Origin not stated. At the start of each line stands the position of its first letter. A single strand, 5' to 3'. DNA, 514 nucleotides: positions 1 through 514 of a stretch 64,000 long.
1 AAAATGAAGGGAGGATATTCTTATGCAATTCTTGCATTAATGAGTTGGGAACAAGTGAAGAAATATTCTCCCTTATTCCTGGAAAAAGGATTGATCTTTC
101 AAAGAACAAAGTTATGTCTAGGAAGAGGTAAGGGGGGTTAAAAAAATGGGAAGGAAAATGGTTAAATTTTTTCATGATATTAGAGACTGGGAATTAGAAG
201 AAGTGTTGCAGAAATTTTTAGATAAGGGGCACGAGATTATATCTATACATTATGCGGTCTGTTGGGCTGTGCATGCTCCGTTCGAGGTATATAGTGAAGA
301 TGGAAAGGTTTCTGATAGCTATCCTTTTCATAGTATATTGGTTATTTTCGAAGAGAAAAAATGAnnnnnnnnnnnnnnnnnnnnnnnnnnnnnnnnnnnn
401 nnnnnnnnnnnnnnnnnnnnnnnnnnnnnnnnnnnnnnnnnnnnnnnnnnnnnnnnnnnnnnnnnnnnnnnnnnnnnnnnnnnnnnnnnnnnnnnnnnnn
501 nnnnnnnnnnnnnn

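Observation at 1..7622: Integrase/tRNA-Arg-bounded mobile element; left end lies outside the window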

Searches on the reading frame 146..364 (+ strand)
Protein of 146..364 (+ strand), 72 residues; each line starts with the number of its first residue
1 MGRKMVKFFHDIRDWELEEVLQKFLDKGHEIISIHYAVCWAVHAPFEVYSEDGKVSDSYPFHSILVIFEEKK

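Call 4: search_protein_families(library=pfam, proteins=[window:146-364:+], max_evalue=0.01)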
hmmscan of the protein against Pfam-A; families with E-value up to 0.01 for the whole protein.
window:146-364:+ (72 aa): 0 families

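Call 23: find_encoding_contigs(protein=window:146-364:+, flank=10000, max_places=10)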
Protein window:146-364:+ (72 aa): 4 contigs read that carry it; 4 places shown.
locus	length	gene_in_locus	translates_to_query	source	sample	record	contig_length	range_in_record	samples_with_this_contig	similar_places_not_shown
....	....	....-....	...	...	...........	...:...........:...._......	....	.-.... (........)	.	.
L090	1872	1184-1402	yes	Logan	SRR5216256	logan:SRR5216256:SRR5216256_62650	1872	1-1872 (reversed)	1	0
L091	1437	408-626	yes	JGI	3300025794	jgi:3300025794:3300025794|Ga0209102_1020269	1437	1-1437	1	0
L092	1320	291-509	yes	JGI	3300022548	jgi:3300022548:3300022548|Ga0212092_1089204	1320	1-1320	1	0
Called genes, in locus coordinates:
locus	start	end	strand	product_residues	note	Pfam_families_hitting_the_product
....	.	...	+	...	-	?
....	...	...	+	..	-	-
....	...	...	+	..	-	-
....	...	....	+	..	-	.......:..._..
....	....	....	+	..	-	-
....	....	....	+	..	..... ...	-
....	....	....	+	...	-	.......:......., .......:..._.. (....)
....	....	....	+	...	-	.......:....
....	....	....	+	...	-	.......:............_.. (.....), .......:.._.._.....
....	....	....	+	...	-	-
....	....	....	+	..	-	-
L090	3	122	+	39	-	?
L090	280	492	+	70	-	-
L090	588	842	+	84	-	PF12728:HTH_17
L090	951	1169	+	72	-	-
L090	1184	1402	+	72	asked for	-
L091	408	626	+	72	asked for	-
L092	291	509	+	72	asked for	-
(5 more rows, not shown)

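Call 49: search_protein_families(library=pfam, proteins=[window:146-364:+], max_evalue=10)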
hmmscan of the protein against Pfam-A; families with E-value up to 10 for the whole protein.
window:146-364:+ (72 aa): 0 families

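Call 50: search_protein_families(library=phrogs, proteins=[window:146-364:+], max_evalue=0.01)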
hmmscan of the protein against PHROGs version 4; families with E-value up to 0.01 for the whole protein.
window:146-364:+ (72 aa): 1 family
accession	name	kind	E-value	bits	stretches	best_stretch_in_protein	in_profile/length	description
phrog_13248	-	unknown function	0.0076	16.9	0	6-71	4-68/71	-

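Call 87: search_protein_families(library=padloc, proteins=[window:146-364:+], max_evalue=0.001)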
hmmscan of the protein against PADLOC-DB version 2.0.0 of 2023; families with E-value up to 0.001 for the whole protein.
window:146-364:+ (72 aa): 0 families
